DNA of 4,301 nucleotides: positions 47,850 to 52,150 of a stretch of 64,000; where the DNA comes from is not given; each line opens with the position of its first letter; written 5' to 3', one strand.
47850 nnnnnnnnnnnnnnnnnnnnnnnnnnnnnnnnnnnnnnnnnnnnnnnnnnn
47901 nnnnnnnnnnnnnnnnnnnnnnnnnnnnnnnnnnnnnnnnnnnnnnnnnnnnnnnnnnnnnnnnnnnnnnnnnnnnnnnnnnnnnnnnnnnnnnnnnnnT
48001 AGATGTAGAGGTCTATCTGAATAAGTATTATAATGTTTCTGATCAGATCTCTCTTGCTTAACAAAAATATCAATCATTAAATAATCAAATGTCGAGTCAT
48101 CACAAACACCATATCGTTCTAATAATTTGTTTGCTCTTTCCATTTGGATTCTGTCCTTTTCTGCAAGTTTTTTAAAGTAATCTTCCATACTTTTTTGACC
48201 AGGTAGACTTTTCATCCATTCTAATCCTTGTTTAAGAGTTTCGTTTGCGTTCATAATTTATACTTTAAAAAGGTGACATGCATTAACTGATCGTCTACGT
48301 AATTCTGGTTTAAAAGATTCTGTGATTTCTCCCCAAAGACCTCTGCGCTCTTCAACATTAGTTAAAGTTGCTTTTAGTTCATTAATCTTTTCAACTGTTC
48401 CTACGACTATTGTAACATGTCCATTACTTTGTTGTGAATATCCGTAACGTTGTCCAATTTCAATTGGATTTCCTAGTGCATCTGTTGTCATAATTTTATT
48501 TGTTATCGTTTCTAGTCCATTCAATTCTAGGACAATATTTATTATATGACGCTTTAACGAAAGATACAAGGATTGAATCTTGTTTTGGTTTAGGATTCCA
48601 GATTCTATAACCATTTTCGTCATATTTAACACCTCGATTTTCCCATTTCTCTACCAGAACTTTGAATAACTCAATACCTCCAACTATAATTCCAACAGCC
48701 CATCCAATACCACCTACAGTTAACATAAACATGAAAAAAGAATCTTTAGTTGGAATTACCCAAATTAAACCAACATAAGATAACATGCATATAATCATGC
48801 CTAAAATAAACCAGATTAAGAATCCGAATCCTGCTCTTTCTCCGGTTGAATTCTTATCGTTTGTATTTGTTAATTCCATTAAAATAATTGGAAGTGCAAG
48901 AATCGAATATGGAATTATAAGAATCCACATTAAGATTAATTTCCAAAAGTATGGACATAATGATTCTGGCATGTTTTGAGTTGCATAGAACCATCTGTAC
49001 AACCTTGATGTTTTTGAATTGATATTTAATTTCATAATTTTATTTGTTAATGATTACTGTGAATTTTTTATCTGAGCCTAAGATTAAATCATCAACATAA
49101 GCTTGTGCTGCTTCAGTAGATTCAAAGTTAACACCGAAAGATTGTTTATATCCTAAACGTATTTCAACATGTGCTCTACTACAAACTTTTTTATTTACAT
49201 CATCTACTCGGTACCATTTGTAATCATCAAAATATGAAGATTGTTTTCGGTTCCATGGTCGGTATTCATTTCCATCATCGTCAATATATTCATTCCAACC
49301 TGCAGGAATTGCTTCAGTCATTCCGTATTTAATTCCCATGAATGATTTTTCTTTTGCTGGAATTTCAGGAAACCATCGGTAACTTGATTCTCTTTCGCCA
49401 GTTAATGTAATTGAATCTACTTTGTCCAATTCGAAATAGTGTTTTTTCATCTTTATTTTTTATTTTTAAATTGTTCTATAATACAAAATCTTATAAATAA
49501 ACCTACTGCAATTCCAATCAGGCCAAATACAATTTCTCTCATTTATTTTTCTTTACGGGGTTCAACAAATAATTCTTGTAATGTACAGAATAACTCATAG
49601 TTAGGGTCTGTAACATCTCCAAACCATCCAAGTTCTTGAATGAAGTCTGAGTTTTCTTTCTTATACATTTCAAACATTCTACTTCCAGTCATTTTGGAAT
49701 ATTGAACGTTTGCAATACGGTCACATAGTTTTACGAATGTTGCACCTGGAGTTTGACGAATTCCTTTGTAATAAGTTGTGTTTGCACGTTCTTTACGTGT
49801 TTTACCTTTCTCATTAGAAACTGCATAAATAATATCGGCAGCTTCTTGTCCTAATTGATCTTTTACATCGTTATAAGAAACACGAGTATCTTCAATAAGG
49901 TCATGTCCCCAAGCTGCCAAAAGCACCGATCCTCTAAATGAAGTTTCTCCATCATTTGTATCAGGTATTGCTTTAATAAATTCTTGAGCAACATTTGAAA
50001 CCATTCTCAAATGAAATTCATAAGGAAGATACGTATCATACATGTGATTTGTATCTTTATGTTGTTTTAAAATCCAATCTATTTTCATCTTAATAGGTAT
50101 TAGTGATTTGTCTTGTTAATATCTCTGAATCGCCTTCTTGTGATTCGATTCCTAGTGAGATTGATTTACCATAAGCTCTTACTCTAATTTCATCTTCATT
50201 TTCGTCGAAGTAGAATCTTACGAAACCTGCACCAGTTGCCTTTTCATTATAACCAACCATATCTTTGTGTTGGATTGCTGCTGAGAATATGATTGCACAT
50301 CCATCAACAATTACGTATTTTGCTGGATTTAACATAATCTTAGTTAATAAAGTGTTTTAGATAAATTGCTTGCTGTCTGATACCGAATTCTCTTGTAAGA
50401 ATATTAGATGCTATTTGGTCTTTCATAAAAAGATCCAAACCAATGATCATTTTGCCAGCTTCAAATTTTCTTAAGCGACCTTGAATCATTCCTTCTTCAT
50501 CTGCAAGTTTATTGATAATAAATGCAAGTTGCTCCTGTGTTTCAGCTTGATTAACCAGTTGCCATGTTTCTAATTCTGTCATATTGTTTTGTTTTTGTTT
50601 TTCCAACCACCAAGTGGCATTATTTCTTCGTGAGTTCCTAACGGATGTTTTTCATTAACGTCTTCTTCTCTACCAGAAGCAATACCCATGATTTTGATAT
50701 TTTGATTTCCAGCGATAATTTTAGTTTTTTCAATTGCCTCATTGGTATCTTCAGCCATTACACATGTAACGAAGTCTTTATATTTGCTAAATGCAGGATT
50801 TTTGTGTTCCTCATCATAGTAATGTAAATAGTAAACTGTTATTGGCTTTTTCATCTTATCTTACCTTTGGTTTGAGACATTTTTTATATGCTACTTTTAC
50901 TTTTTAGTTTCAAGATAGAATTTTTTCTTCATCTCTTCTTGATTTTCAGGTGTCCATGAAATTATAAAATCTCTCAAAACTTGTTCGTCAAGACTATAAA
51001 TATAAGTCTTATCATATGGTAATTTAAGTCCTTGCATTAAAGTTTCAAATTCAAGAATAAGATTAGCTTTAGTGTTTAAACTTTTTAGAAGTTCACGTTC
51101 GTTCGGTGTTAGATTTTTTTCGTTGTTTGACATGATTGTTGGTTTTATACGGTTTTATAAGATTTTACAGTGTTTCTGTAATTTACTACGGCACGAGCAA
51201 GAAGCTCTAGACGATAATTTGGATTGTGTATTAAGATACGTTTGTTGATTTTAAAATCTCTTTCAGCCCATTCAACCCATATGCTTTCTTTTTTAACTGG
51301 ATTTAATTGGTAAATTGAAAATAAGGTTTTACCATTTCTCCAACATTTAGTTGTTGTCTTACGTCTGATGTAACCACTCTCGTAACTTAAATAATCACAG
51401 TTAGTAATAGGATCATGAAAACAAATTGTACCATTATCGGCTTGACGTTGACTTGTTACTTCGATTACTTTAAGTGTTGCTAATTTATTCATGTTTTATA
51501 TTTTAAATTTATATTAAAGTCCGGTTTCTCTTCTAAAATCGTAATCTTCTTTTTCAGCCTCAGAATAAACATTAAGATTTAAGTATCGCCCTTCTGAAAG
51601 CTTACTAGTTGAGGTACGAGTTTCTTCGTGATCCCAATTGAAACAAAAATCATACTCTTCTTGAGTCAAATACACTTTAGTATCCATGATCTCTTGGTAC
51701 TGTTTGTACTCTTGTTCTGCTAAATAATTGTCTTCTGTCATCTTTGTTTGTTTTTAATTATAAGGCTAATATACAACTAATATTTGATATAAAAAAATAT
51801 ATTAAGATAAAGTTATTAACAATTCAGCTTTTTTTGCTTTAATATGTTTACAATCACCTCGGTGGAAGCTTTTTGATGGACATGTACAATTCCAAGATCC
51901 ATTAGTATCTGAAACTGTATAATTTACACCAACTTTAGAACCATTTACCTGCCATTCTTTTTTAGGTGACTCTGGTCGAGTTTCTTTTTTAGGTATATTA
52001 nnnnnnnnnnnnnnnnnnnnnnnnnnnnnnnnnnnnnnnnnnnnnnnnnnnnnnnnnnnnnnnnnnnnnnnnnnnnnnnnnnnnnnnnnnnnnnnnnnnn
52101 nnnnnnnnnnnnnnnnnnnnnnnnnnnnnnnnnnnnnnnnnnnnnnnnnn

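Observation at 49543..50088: Stand-alone Rel/Spo-type HD hydrolase (small alarmone hydrolase candidate)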

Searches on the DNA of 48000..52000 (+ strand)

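Call 8: search_dna_similar(query=window:48000-52000:+, collection=phages, mode=near, max_rows=15)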
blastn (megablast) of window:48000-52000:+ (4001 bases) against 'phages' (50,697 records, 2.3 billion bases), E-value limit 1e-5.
No match.

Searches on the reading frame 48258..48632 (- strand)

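Call 16: search_protein_families(library=phrogs, proteins=[window:48258-48632:-], max_evalue=0.001)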
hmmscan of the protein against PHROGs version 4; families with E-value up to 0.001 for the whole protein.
window:48258-48632:- (124 aa): 1 family
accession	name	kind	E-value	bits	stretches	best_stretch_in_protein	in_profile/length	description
phrog_2251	-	unknown function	7.5e-06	27.1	1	49-115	2-63/74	-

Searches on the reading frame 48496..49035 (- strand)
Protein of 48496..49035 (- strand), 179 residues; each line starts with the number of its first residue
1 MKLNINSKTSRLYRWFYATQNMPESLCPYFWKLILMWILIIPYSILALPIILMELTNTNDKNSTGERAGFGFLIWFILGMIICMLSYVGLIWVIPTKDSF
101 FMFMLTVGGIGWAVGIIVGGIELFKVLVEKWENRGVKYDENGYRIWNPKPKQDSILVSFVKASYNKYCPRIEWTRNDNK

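Call 16: search_protein_families(library=phrogs, proteins=[window:48496-49035:-], max_evalue=0.001)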
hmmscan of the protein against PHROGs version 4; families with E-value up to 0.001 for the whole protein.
window:48496-49035:- (179 aa): 1 family
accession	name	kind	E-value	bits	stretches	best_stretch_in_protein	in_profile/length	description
phrog_944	-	moron, auxiliary metabolic gene and host takeover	5.6e-20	73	1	1-178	85-232/235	membrane protein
